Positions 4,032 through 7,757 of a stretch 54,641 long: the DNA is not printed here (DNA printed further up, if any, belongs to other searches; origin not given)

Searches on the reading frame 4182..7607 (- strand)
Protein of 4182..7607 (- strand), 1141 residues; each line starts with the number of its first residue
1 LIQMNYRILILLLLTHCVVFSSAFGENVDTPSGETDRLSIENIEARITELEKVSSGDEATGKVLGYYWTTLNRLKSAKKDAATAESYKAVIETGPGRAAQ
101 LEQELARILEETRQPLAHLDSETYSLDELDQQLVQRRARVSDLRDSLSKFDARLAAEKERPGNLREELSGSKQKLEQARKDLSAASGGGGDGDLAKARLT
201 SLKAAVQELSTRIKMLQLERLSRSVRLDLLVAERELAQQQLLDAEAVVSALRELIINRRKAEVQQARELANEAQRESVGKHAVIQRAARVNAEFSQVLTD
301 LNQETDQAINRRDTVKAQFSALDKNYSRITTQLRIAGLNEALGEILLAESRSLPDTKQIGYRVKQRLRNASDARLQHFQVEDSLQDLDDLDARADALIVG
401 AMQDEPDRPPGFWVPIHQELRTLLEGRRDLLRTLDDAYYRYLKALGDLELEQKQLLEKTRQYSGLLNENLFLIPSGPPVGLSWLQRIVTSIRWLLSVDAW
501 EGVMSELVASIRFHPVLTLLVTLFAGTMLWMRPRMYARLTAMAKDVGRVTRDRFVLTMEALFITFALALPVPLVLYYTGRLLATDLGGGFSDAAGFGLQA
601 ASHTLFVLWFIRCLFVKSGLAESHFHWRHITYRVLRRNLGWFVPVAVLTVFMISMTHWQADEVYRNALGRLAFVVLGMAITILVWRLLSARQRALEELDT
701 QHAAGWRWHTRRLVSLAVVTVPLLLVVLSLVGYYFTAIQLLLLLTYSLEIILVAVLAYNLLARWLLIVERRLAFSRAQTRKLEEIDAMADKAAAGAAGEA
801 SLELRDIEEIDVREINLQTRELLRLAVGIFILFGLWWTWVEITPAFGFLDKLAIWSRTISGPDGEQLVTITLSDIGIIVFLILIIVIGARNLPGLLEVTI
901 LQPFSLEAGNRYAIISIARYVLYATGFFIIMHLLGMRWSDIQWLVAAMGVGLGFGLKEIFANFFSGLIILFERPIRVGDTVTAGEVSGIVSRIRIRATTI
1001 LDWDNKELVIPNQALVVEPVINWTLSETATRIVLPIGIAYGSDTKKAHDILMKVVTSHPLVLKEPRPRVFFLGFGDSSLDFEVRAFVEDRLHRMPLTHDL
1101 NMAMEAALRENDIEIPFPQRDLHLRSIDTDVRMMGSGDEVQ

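Call 8: search_protein_families(library=pfam, proteins=[window:4182-7607:-], max_evalue=0.001)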
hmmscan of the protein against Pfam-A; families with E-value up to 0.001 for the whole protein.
window:4182-7607:- (1141 aa): 5 families
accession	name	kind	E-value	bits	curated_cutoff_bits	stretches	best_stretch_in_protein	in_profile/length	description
PF12794.12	MscS_TM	-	9.6e-82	275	28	1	515-855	1-339/339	Mechanosensitive ion channel inner membrane domain 1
PF12795.12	MscS_porin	-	3.3e-38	132.1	34.4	1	47-285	2-237/238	Mechanosensitive ion channel porin domain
PF00924.24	MS_channel_2nd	-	9.4e-23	80.6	20.2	1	959-1024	2-67/68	Mechanosensitive ion channel, beta-domain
PF21082.3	MS_channel_3rd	-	9.7e-19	68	21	1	1032-1115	1-88/88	Mechanosensitive ion channel MscS, C-terminal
PF21088.3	MS_channel_1st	-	5.8e-08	33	23.1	1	917-957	2-42/42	Mechanosensitive ion channel, transmembrane helices 2/3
